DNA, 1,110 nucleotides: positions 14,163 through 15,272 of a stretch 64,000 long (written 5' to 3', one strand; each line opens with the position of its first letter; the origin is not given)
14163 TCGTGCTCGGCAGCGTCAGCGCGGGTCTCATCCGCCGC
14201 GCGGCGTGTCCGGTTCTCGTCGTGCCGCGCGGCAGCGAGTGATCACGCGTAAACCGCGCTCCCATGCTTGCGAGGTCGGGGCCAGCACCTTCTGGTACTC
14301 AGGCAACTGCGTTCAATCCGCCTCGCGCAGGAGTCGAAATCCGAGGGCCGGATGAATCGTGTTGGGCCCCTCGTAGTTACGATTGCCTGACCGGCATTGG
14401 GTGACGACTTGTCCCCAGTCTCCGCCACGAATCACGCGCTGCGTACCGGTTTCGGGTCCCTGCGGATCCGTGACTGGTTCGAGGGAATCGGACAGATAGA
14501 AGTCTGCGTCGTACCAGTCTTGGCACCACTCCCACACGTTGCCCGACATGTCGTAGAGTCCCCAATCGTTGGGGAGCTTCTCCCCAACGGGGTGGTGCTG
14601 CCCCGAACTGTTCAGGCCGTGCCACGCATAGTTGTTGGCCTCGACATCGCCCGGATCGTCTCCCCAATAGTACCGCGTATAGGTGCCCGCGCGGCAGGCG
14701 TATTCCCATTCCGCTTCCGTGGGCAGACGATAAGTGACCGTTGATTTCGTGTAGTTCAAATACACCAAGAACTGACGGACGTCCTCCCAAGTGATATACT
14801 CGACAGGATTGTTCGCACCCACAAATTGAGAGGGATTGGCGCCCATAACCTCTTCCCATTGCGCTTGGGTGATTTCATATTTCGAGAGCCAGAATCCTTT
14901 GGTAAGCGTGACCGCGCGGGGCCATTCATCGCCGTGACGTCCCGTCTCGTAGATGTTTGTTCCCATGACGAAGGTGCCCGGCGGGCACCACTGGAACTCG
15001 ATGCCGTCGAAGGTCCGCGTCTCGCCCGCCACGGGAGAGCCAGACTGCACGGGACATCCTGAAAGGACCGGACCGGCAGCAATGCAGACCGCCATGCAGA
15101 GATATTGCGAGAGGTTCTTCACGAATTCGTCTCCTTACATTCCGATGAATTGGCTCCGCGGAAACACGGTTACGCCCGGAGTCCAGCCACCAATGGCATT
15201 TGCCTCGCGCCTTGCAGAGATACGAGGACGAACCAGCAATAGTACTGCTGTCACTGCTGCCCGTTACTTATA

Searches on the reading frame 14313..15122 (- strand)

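Call 51: search_protein_families(library=pfam, max_evalue=0.001, proteins=[window:14313-15122:-])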
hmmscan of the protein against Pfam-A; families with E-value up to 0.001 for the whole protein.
window:14313-15122:- (269 aa): 1 family
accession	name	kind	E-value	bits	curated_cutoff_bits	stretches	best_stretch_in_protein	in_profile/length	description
PF03781.23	FGE-sulfatase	-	3.2e-48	165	23.3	1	46-266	8-255/255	Sulfatase-modifying factor enzyme 1-like domain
